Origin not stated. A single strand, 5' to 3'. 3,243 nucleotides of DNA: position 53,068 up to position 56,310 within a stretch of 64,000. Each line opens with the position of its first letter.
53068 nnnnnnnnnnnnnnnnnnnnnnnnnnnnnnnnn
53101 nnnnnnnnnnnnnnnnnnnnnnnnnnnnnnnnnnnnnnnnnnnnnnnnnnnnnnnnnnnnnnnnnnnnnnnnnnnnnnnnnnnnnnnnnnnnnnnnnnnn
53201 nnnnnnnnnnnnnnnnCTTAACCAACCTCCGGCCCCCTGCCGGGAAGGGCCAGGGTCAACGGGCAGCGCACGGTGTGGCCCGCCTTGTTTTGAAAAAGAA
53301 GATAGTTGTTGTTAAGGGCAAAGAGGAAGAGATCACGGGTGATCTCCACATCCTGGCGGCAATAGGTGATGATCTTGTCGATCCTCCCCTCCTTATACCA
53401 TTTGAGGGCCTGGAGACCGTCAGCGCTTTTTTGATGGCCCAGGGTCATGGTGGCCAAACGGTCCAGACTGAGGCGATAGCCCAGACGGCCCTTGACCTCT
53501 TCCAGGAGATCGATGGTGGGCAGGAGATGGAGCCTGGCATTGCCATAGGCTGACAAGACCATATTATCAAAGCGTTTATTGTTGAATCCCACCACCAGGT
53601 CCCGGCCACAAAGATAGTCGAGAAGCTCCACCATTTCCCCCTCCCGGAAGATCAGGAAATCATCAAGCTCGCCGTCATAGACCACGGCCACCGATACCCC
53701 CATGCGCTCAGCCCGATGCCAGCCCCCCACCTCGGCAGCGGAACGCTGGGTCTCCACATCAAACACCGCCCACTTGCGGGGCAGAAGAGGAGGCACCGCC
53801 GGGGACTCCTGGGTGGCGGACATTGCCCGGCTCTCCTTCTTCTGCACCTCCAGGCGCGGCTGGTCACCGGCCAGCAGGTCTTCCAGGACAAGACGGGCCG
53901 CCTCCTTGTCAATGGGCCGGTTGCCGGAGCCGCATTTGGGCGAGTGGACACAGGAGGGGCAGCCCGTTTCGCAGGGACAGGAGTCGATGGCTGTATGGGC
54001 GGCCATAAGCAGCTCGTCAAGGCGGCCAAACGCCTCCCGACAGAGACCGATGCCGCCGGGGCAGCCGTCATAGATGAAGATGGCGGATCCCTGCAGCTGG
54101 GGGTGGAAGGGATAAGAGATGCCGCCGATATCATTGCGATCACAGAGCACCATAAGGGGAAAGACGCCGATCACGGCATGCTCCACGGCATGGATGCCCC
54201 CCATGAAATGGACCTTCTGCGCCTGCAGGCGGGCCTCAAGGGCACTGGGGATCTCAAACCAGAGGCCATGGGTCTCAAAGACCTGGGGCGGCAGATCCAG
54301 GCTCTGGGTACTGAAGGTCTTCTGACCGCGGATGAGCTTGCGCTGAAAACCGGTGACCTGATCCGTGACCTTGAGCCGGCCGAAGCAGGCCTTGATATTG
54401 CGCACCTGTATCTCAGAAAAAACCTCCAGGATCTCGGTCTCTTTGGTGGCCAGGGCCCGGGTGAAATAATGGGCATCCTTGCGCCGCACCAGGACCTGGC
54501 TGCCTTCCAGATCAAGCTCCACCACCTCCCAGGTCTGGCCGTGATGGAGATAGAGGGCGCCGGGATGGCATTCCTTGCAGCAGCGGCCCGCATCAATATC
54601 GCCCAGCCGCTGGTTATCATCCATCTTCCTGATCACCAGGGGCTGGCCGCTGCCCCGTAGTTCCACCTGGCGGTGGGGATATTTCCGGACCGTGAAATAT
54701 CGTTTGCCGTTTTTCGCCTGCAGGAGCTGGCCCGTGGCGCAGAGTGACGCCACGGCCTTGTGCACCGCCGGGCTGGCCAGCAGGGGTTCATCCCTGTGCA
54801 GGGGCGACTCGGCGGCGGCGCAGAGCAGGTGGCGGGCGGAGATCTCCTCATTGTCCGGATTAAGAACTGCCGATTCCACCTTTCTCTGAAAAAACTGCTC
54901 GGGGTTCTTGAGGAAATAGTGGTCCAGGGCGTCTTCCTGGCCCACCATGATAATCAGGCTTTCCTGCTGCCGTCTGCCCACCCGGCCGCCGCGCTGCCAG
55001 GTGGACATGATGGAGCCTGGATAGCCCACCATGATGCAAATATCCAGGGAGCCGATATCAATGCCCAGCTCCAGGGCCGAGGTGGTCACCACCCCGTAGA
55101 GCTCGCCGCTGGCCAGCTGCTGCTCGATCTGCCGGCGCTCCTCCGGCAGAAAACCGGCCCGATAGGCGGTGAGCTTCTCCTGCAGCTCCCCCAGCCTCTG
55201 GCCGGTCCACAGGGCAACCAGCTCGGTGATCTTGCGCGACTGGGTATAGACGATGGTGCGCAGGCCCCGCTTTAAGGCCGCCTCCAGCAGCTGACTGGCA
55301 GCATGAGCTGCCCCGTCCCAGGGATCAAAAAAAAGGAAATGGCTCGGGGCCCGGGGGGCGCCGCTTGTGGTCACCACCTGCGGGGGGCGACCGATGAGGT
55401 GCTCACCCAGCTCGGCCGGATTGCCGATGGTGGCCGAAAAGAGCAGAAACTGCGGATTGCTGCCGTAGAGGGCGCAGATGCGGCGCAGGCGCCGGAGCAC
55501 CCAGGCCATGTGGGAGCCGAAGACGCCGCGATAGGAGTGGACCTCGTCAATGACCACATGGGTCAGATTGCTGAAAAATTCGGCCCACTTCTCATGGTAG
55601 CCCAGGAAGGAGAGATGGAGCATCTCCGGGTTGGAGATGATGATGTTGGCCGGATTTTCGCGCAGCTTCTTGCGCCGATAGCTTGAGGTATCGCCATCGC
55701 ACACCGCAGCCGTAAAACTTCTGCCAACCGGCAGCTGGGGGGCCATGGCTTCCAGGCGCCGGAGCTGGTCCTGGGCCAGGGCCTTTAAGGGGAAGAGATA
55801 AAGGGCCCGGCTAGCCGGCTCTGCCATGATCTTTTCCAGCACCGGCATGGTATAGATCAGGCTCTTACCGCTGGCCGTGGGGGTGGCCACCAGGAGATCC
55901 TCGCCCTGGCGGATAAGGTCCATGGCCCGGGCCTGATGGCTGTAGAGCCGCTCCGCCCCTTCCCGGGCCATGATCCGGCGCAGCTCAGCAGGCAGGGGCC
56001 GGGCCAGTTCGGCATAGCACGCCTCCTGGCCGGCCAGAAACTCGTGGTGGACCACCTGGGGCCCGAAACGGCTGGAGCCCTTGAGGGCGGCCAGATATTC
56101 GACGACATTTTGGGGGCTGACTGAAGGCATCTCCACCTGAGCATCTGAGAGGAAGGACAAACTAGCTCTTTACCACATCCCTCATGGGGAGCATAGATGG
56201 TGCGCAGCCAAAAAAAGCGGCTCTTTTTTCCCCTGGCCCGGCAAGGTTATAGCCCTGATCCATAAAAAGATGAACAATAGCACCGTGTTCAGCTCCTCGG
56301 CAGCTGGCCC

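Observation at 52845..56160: MrfA-like helicase fused to its exonuclease partner and translationally coupled to an orphan Hpt phosphotransfer protein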

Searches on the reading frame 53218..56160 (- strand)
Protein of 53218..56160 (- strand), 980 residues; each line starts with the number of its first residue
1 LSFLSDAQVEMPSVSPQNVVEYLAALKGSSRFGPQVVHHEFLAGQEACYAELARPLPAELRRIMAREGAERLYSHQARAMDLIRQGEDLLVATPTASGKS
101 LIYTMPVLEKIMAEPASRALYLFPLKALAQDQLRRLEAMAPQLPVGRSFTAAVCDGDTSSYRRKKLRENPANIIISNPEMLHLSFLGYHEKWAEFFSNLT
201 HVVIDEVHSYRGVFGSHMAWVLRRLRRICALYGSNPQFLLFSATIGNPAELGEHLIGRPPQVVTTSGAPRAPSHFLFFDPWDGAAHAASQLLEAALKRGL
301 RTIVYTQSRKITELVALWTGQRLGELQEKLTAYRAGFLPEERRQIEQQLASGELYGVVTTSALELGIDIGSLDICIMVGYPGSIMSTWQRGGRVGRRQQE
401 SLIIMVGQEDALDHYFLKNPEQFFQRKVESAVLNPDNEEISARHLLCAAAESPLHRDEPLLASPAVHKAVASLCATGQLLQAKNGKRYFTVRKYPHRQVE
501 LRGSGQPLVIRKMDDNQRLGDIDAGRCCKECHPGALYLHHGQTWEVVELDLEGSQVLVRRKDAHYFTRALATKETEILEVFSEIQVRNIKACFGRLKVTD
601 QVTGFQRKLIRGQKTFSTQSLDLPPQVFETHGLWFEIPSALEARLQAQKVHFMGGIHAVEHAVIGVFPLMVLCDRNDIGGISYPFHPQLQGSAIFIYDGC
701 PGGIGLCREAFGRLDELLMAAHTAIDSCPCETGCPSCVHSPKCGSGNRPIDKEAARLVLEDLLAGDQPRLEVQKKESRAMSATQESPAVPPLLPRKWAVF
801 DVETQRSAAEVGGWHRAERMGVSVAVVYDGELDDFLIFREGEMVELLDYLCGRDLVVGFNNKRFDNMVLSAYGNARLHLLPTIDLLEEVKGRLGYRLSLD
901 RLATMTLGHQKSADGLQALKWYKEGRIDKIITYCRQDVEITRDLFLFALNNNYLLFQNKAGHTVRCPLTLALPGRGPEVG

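Call 4: search_protein_families(library=pfam, proteins=[window:53218-56160:-], max_evalue=0.01)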
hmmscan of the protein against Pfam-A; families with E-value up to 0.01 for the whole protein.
window:53218-56160:- (980 aa): 8 families
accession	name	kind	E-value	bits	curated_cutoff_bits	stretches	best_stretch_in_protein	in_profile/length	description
PF00270.35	DEAD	-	8.5e-34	117.1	26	1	74-248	2-164/167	DEAD/DEAH box helicase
PF09369.15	MZB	-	6e-24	85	24.2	1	659-738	1-80/80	MrfA Zn-binding domain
PF00271.37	Helicase_C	-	4.1e-13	50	23.5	1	292-397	10-109/110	Helicase conserved C-terminal domain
PF22982.3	WHD_HRQ1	-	8.5e-10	40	27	1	434-503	2-69/70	ATP-dependent helicase HRQ1, winged helix domain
PF04851.21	ResIII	-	1.1e-05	25.9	22.5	1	72-245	4-162/164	Type III restriction enzyme, res subunit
PF13482.12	RNase_H_2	-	3e-05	24.5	22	1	844-944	48-160/165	RNase_H superfamily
PF22590.2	Cas3-like_C_2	-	0.00058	20.5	27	1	321-398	25-105/106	CRISPR-associated nuclease/helicase Cas3, C-terminal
PF10108.15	DNA_pol_B_exo2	-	0.0088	16.2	24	0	876-945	100-170/213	Predicted 3'-5' exonuclease related to the exonuclease domain of PolB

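Call 6: find_homologous_proteins(query=window:53218-56160:-, max_evalue=1e-10)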
Query window:53218-56160:- (980 aa): 8000 proteins with E <= 1e-10 among 8000 candidates; the best 120 are listed.
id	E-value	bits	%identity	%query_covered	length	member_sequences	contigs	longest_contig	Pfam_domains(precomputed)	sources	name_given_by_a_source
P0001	0.0e+0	2242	100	99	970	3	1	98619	PF00270.36,PF09369.16,PF00271.38,PF22982.4,PF04851.22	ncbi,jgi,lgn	-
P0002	0.0e+0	1939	87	99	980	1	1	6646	PF00270.36,PF09369.16,PF13482.13,PF00271.38,PF22982.4,PF04851.22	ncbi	-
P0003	0.0e+0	1886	84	98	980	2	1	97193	PF00270.36,PF09369.16,PF00271.38,PF22982.4,PF04851.22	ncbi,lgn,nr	ncbi:MAG: DEAD/DEAH box helicase [Proteobacteria bacterium]|nr:DEAD/DEAH box helicase [Pseudomonadot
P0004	0.0e+0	1881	84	99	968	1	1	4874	PF00270.36,PF09369.16,PF13482.13,PF00271.38,PF22982.4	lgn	-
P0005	0.0e+0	1873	84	98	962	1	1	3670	PF00270.36,PF09369.16,PF13482.13,PF00271.38,PF22982.4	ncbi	-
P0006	0.0e+0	1869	84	98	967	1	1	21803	PF00270.36,PF09369.16,PF13482.13,PF00271.38,PF22982.4,PF04851.22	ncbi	ncbi:MAG: DEAD/DEAH box helicase [Thermodesulfobacteriota bacterium]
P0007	0.0e+0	1843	85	95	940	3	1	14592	PF00270.36,PF09369.16,PF13482.13,PF00271.38,PF22982.4,PF04851.22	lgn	-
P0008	0.0e+0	1783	80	98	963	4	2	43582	PF00270.36,PF01612.27,PF09369.16,PF13482.13,PF00271.38,PF22982.4,PF04851.22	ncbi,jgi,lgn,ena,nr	ncbi:MAG: DEAD/DEAH box helicase [Desulfobulbaceae bacterium]|nr:MAG: DEAD/DEAH box helicase [Desulf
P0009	0.0e+0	1622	83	87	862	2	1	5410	PF00270.36,PF09369.16,PF13482.13,PF00271.38,PF22982.4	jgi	jgi:DEAD/DEAH box helicase domain-containing protein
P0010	0.0e+0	1522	69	98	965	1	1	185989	PF00270.36,PF09369.16,PF13482.13,PF00271.38,PF22982.4,PF04851.22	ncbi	ncbi:MAG: DEAD/DEAH box helicase [Thermodesulfobacteriota bacterium]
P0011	0.0e+0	1489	69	97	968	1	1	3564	PF00270.36,PF09369.16,PF13482.13,PF00271.38,PF22982.4,PF04851.22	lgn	-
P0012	0.0e+0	1457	67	98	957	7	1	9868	PF00270.36,PF09369.16,PF00271.38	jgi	jgi:DEAD/DEAH box helicase domain-containing protein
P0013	0.0e+0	1455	66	98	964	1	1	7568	PF00270.36,PF09369.16,PF13482.13,PF00271.38,PF04851.22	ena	-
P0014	0.0e+0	1454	66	97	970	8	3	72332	PF00270.36,PF09369.16,PF00271.38,PF22982.4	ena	-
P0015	0.0e+0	1453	67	97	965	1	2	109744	PF00270.36,PF09369.16,PF00271.38,PF22982.4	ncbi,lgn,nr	ncbi:MAG: DEAD/DEAH box helicase [Desulfobulbaceae bacterium]|nr:DEAD/DEAH box helicase [Desulfobulb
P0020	0.0e+0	1438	63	98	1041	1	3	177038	PF00270.36,PF09369.16,PF13482.13,PF00271.38,PF22982.4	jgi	jgi:DEAD/DEAH box helicase domain-containing protein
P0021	0.0e+0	1434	64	98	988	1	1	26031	PF00270.36,PF09369.16,PF13482.13,PF00271.38,PF22982.4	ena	-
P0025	0.0e+0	1426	64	97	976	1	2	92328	PF00270.36,PF09369.16,PF13482.13,PF00271.38,PF22982.4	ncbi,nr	ncbi:MAG: DEAD/DEAH box helicase [Proteobacteria bacterium]|nr:DEAD/DEAH box helicase [Pseudomonadot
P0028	0.0e+0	1420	64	98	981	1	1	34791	PF00270.36,PF09369.16,PF13482.13,PF00271.38,PF22982.4,PF04851.22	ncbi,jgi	-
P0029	0.0e+0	1417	65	97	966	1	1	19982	PF00270.36,PF09369.16,PF13482.13,PF00271.38,PF22982.4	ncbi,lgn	-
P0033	0.0e+0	1406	63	98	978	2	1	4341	PF00270.36,PF09369.16,PF13482.13,PF00271.38,PF22982.4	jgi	jgi:DEAD/DEAH box helicase domain-containing protein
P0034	0.0e+0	1405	64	97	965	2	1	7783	PF00270.36,PF09369.16,PF13482.13,PF00271.38,PF22982.4,PF04851.22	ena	-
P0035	0.0e+0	1403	61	99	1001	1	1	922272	PF00270.36,PF09369.16,PF13482.13,PF00271.38,PF22982.4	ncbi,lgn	-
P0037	0.0e+0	1402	63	98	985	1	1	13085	PF00270.36,PF09369.16,PF13482.13,PF00271.38,PF22982.4,PF04851.22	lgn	-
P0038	0.0e+0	1398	62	98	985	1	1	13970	PF00270.36,PF01612.27,PF09369.16,PF13482.13,PF00271.38,PF22982.4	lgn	-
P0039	0.0e+0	1395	63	98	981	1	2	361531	PF00270.36,PF09369.16,PF13482.13,PF00271.38,PF22982.4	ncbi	ncbi:MAG: DEAD/DEAH box helicase [Desulfobulbus sp.]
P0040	0.0e+0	1395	64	97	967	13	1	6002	PF00270.36,PF09369.16,PF13482.13,PF00271.38,PF22982.4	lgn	-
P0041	0.0e+0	1393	62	97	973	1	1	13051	PF00270.36,PF09369.16,PF13482.13,PF00271.38,PF22982.4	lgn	-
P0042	0.0e+0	1392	63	97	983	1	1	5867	PF00270.36,PF09369.16,PF13482.13,PF00271.38,PF22982.4,PF04851.22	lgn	-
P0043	0.0e+0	1392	62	98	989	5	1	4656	PF00270.36,PF09369.16,PF13482.13,PF00271.38,PF22982.4,PF04851.22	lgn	-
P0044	0.0e+0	1391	63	97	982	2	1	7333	PF00270.36,PF09369.16,PF13482.13,PF00271.38,PF22982.4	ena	-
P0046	0.0e+0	1389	64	98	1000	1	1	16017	PF00270.36,PF09369.16,PF13482.13,PF00271.38,PF22982.4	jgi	jgi:DEAD/DEAH box helicase domain-containing protein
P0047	0.0e+0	1388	61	99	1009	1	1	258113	PF00270.36,PF09369.16,PF13482.13,PF00271.38,PF22982.4,PF04851.22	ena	-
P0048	0.0e+0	1388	63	97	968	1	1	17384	PF00270.36,PF09369.16,PF13482.13,PF00271.38,PF22982.4,PF04851.22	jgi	-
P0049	0.0e+0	1388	63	98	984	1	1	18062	PF00270.36,PF09369.16,PF13482.13,PF00271.38,PF22982.4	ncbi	-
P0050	0.0e+0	1388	63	99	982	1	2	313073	PF00270.36,PF09369.16,PF13482.13,PF00271.38,PF22982.4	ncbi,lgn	-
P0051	0.0e+0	1387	62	99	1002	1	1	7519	PF00270.36,PF01612.27,PF09369.16,PF13482.13,PF00271.38,PF22982.4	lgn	-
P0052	0.0e+0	1383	64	97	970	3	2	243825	PF00270.36,PF09369.16,PF13482.13,PF00271.38,PF22982.4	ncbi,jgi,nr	ncbi:MAG: DEAD/DEAH box helicase [Desulfobulbaceae bacterium DB1]|nr:MAG: DEAD/DEAH box helicase [De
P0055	0.0e+0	1381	63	97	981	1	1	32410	PF00270.36,PF01612.27,PF09369.16,PF13482.13,PF00271.38,PF22982.4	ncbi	-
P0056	0.0e+0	1380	61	97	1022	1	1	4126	PF00270.36,PF09369.16,PF13482.13,PF00271.38,PF22982.4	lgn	-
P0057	0.0e+0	1380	63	98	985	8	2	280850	PF00270.36,PF01612.27,PF09369.16,PF13482.13,PF00271.38,PF22982.4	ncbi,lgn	-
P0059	0.0e+0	1378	62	98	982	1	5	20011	PF00270.36,PF09369.16,PF13482.13,PF00271.38,PF22982.4,PF04851.22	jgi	jgi:DEAD/DEAH box helicase domain-containing protein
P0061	0.0e+0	1377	62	97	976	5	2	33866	PF00270.36,PF09369.16,PF13482.13,PF00271.38,PF22982.4,PF04851.22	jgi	-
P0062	0.0e+0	1377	62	98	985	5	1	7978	PF00270.36,PF09369.16,PF13482.13,PF00271.38,PF22982.4,PF04851.22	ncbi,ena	-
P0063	0.0e+0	1377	64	97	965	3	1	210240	PF00270.36,PF09369.16,PF13482.13,PF00271.38,PF22982.4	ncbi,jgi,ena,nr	ncbi:MAG: DEAD/DEAH box helicase [Desulfobulbaceae bacterium]|nr:DEAD/DEAH box helicase [Desulfobulb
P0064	0.0e+0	1377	62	98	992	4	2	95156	PF00270.36,PF01612.27,PF09369.16,PF13482.13,PF00271.38,PF22982.4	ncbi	-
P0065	0.0e+0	1376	62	98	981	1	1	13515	PF00270.36,PF09369.16,PF13482.13,PF00271.38,PF22982.4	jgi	jgi:DEAD/DEAH box helicase domain-containing protein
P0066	0.0e+0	1374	63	97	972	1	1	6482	PF00270.36,PF09369.16,PF13482.13,PF00271.38,PF22982.4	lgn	-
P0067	0.0e+0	1372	62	97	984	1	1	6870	PF00270.36,PF01612.27,PF09369.16,PF13482.13,PF00271.38,PF22982.4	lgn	-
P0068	0.0e+0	1371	60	98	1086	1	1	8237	PF00270.36,PF09369.16,PF00271.38,PF22982.4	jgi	jgi:DEAD/DEAH box helicase domain-containing protein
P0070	0.0e+0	1367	60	98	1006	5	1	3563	PF00270.36,PF09369.16,PF13482.13,PF00271.38,PF22982.4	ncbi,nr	ncbi:MAG: DEAD/DEAH box helicase [Desulfobulbaceae bacterium]|nr:DEAD/DEAH box helicase [Desulfobulb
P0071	0.0e+0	1367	63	97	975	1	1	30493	PF00270.36,PF09369.16,PF13482.13,PF00271.38,PF22982.4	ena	-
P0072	0.0e+0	1365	61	98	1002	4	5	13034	PF00270.36,PF09369.16,PF13482.13,PF00271.38,PF22982.4,PF04851.22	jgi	jgi:DEAD/DEAH box helicase domain-containing protein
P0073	0.0e+0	1364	62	98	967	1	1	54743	PF00270.36,PF01612.27,PF09369.16,PF13482.13,PF00271.38,PF22982.4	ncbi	-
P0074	0.0e+0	1362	62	98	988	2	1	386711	PF00270.36,PF09369.16,PF13482.13,PF00271.38,PF22982.4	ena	-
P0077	0.0e+0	1353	62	98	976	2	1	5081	PF00270.36,PF09369.16,PF13482.13,PF00271.38,PF22982.4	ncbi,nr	ncbi:MAG: DEAD/DEAH box helicase [Desulfobulbaceae bacterium]|nr:DEAD/DEAH box helicase [Desulfobulb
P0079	0.0e+0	1352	62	98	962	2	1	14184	PF00270.36,PF09369.16,PF13482.13,PF00271.38,PF22982.4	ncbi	-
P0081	0.0e+0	1351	61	98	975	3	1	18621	PF00270.36,PF09369.16,PF13482.13,PF00271.38,PF22982.4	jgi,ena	-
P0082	0.0e+0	1349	61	98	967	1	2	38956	PF00270.36,PF09369.16,PF13482.13,PF00271.38,PF22982.4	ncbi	-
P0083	0.0e+0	1347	60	97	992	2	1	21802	PF00270.36,PF09369.16,PF13482.13,PF00271.38,PF22982.4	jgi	jgi:DEAD/DEAH box helicase domain-containing protein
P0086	0.0e+0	1343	61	97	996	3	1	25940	PF00270.36,PF09369.16,PF13482.13,PF00271.38,PF22982.4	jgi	jgi:DEAD/DEAH box helicase domain-containing protein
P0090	0.0e+0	1341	61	97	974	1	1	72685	PF00270.36,PF01612.27,PF09369.16,PF13482.13,PF00271.38,PF22982.4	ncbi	-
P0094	0.0e+0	1337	64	92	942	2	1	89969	PF00270.36,PF09369.16,PF13482.13,PF00271.38,PF22982.4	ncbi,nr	ncbi:MAG: DEAD/DEAH box helicase, partial [Desulfobulbaceae bacterium]|nr:DEAD/DEAH box helicase [De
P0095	0.0e+0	1336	62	98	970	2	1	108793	PF00270.36,PF09369.16,PF13482.13,PF00271.38,PF22982.4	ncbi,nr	ncbi:MAG: DEAD/DEAH box helicase [Proteobacteria bacterium]|nr:DEAD/DEAH box helicase [Pseudomonadot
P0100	0.0e+0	1330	60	98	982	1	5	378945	PF00270.36,PF09369.16,PF13482.13,PF00271.38,PF22982.4,PF04851.22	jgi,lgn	jgi:DEAD/DEAH box helicase domain-containing protein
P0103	0.0e+0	1326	60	97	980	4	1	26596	PF00270.36,PF09369.16,PF13482.13,PF00271.38,PF22982.4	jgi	jgi:DEAD/DEAH box helicase domain-containing protein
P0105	0.0e+0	1324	61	98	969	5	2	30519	PF00270.36,PF09369.16,PF13482.13,PF00271.38,PF22982.4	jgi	jgi:DEAD/DEAH box helicase domain-containing protein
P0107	0.0e+0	1318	59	97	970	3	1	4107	PF00270.36,PF09369.16,PF13482.13,PF00271.38,PF22982.4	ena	-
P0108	0.0e+0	1311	60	97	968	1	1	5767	PF00270.36,PF09369.16,PF13482.13,PF00271.38,PF22982.4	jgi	-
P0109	0.0e+0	1311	59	97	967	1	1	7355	PF00270.36,PF09369.16,PF13482.13,PF00271.38,PF22982.4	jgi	jgi:DEAD/DEAH box helicase domain-containing protein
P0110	0.0e+0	1310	59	97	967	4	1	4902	PF00270.36,PF09369.16,PF13482.13,PF00271.38,PF22982.4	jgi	-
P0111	0.0e+0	1310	60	97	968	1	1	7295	PF00270.36,PF09369.16,PF13482.13,PF00271.38,PF22982.4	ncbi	-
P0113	0.0e+0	1309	59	97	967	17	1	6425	PF00270.36,PF09369.16,PF13482.13,PF00271.38,PF22982.4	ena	-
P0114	0.0e+0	1309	59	97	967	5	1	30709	PF00270.36,PF09369.16,PF13482.13,PF00271.38,PF22982.4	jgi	jgi:DEAD/DEAH box helicase domain-containing protein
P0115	0.0e+0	1309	59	97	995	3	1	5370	PF00270.36,PF09369.16,PF13482.13,PF00271.38,PF22982.4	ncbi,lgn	-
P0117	0.0e+0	1308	59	97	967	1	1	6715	PF00270.36,PF09369.16,PF13482.13,PF00271.38,PF22982.4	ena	-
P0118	0.0e+0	1307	59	97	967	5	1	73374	PF00270.36,PF09369.16,PF13482.13,PF00271.38,PF22982.4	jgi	jgi:DEAD/DEAH box helicase domain-containing protein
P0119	0.0e+0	1307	60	97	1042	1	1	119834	PF00270.36,PF09369.16,PF13482.13,PF00271.38,PF22982.4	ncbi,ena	-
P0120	0.0e+0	1307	59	97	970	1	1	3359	PF00270.36,PF09369.16,PF13482.13,PF00271.38,PF22982.4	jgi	-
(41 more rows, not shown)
